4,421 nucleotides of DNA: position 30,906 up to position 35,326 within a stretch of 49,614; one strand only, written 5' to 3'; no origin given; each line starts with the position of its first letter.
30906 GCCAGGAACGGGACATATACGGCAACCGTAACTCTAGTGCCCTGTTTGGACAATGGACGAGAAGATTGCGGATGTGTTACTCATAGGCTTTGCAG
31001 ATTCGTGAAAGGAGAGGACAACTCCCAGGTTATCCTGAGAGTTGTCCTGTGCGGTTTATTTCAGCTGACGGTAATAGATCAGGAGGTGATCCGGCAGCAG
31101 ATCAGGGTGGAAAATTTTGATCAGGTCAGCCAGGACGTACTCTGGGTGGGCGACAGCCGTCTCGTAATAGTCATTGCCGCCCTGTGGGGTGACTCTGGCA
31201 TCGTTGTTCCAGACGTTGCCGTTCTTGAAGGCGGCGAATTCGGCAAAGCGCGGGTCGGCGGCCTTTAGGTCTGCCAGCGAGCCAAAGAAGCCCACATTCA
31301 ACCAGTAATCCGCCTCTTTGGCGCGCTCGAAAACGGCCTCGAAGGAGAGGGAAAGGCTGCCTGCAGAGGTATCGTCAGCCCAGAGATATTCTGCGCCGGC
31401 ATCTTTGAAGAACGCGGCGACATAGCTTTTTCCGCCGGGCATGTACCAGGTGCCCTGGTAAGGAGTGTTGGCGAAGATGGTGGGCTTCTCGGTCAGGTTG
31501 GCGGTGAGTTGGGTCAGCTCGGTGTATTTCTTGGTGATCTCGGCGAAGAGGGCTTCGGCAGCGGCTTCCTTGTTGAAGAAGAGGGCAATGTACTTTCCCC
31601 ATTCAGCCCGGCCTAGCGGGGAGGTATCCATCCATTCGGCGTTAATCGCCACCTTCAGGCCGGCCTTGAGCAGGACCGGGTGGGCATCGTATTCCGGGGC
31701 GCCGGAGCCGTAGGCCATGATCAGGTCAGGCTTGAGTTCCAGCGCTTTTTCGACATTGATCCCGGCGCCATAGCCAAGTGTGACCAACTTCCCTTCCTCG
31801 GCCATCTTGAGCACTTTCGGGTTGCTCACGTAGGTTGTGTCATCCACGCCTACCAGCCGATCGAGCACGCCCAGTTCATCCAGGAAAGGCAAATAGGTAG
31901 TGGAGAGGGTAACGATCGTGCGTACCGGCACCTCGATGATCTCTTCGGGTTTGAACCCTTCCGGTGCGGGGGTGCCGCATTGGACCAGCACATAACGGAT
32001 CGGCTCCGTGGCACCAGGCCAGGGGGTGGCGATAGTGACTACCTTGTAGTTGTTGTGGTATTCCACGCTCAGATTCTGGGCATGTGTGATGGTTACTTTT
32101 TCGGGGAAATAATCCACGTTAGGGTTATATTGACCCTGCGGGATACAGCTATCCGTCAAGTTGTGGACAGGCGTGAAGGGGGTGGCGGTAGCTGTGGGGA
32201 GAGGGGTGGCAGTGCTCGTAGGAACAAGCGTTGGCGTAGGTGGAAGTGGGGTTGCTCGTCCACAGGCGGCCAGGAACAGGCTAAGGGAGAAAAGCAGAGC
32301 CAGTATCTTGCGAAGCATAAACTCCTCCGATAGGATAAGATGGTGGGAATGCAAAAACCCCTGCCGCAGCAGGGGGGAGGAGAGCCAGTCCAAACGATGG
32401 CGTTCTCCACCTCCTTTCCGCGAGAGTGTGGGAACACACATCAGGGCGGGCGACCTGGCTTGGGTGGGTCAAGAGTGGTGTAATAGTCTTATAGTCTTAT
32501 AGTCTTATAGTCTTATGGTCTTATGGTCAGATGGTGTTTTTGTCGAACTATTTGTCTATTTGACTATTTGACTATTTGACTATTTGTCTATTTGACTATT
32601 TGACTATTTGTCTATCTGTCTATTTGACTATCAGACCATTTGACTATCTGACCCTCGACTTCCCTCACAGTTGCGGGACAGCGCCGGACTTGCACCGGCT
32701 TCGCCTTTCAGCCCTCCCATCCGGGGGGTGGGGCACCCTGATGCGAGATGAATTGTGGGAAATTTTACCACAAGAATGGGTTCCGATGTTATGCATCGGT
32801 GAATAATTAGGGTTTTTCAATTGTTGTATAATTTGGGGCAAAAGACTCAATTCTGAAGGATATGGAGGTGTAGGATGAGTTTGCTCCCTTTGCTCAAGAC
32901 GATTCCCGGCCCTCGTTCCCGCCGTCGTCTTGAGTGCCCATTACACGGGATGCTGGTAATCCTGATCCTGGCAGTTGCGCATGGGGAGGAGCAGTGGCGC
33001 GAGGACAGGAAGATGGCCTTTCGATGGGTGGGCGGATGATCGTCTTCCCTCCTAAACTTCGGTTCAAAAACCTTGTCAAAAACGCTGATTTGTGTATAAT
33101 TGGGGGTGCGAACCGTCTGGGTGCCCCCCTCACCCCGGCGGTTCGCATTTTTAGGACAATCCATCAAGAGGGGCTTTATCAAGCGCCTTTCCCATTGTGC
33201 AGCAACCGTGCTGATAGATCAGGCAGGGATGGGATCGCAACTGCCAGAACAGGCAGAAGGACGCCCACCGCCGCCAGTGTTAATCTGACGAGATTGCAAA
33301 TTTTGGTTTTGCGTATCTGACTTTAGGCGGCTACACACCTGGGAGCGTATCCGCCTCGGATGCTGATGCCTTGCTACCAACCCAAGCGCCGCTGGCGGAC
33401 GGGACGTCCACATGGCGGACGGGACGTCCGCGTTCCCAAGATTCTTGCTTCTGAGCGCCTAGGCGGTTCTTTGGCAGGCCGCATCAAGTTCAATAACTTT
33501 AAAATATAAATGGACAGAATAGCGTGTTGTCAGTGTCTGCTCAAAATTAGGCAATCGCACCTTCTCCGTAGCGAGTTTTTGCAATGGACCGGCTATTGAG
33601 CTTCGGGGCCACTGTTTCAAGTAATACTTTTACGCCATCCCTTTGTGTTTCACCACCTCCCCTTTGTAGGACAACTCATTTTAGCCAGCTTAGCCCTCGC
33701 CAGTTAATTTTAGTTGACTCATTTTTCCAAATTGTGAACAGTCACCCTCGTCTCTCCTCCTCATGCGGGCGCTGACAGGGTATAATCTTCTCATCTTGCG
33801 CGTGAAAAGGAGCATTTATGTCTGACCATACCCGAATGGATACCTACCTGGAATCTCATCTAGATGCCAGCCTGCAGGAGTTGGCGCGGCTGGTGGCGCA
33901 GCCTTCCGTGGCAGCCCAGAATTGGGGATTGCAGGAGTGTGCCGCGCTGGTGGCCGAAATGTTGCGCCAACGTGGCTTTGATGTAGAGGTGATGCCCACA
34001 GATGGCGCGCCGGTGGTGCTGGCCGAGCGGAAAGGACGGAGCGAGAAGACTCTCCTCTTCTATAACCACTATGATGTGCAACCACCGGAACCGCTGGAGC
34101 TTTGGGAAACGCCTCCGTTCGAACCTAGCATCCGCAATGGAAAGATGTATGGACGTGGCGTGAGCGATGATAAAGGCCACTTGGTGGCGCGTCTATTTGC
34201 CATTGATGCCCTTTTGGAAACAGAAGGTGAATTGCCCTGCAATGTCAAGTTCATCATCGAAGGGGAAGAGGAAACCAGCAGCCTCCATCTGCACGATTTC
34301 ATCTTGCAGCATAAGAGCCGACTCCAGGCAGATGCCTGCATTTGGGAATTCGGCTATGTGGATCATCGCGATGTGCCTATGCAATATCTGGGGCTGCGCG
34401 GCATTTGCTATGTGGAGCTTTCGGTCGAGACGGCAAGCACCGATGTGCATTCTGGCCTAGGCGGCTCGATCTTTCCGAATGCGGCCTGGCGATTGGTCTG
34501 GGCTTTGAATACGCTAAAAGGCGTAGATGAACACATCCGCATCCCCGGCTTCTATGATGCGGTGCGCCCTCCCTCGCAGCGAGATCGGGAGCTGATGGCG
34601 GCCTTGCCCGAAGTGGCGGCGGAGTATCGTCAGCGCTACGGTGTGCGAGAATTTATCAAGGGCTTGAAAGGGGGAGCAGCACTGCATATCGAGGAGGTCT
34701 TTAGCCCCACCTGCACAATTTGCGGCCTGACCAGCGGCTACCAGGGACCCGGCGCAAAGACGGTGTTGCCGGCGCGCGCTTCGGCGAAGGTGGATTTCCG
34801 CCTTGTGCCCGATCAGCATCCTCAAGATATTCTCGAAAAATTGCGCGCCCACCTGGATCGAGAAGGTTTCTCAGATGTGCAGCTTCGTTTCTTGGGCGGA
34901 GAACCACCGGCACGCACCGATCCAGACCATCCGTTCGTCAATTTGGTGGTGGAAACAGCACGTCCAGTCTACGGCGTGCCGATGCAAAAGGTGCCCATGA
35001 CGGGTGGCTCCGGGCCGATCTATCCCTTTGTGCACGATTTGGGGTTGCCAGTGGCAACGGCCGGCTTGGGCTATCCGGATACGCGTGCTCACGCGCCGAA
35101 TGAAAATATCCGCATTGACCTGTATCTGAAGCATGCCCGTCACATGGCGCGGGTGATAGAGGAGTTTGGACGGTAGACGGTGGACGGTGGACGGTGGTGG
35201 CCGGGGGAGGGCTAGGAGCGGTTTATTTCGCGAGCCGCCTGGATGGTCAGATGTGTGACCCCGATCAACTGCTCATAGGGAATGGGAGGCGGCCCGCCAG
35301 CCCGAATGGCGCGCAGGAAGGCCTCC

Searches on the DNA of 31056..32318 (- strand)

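Call 12: search_rna_families(sources=[L001, L002, L003, L004, L005, L006, L007, L008, L009, L010, L011, L012, L013], threshold=gathering, show_alignments=4)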
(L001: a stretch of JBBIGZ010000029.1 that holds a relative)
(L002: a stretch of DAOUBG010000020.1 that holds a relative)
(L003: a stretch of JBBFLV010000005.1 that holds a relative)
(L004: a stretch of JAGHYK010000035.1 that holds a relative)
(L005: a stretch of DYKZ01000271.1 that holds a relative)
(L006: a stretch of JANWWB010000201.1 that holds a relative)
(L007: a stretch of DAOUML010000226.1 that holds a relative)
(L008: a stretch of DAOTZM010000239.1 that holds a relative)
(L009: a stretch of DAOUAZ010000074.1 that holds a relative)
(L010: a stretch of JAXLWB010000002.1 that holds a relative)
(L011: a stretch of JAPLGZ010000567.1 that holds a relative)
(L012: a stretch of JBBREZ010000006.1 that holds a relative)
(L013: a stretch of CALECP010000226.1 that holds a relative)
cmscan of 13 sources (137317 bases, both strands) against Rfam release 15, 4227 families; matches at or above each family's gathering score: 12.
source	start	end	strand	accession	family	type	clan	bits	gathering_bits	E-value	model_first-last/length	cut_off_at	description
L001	5746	5891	+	RF00174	Cobalamin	Cis-reg; riboswitch;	CL00101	70.8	31.5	4.1e-15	1-189/189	no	Cobalamin riboswitch aptamer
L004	5750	5892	+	RF00174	Cobalamin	Cis-reg; riboswitch;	CL00101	69.8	31.5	8e-15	1-189/189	no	Cobalamin riboswitch aptamer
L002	5745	5890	+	RF00174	Cobalamin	Cis-reg; riboswitch;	CL00101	69.3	31.5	1.1e-14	1-189/189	no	Cobalamin riboswitch aptamer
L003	5745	5890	+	RF00174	Cobalamin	Cis-reg; riboswitch;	CL00101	67.7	31.5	3.2e-14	1-189/189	no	Cobalamin riboswitch aptamer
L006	3547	3749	+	RF00174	Cobalamin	Cis-reg; riboswitch;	CL00101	64.1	31.5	3.3e-13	1-189/189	no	Cobalamin riboswitch aptamer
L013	5603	5742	+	RF00174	Cobalamin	Cis-reg; riboswitch;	CL00101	63.3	31.5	5.6e-13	1-189/189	no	Cobalamin riboswitch aptamer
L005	238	428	+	RF00174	Cobalamin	Cis-reg; riboswitch;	CL00101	59.2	31.5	8.3e-12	1-189/189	no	Cobalamin riboswitch aptamer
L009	5542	5718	+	RF00174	Cobalamin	Cis-reg; riboswitch;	CL00101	57.5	31.5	2.6e-11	1-189/189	no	Cobalamin riboswitch aptamer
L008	4768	4943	+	RF00174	Cobalamin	Cis-reg; riboswitch;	CL00101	56.4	31.5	5.5e-11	1-189/189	no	Cobalamin riboswitch aptamer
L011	5150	5416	+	RF00174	Cobalamin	Cis-reg; riboswitch;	CL00101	43.4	31.5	2.7e-07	1-189/189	no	Cobalamin riboswitch aptamer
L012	5231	5481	+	RF00174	Cobalamin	Cis-reg; riboswitch;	CL00101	43.1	31.5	3.4e-07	1-189/189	no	Cobalamin riboswitch aptamer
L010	4576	4804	+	RF00174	Cobalamin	Cis-reg; riboswitch;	CL00101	37.7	31.5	1.2e-05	1-189/189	no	Cobalamin riboswitch aptamer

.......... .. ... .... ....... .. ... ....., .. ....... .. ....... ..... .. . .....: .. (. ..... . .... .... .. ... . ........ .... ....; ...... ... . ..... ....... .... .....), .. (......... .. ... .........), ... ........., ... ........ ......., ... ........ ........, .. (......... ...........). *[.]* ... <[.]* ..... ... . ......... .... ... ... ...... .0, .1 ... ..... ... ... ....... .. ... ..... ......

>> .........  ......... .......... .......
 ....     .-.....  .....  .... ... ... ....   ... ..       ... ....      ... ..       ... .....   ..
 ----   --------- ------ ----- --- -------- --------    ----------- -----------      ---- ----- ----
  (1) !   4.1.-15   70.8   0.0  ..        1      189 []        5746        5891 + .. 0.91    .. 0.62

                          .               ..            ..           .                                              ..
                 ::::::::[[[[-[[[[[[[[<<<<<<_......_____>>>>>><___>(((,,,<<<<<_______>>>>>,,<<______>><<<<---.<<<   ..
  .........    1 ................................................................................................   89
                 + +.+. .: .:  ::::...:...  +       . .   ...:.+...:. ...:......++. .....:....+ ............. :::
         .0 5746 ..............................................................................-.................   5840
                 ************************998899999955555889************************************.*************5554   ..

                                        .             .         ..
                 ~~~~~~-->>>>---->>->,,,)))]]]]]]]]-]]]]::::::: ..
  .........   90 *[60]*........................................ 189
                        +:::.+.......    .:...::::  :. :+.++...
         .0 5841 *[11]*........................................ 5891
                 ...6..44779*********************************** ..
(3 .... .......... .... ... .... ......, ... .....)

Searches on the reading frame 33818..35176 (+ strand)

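Call 8: search_protein_families(library=pfam, proteins=[window:33818-35176:+])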
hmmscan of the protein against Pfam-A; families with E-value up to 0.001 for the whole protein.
window:33818-35176:+ (452 aa): 2 families
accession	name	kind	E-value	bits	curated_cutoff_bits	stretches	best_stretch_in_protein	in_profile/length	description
PF01546.33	Peptidase_M20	-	4.7e-34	118.5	24.6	1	80-448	1-205/206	Peptidase family M20/M25/M40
PF07687.19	M20_dimer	-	7.5e-11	42.4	21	1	192-350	2-103/107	Peptidase dimerisation domain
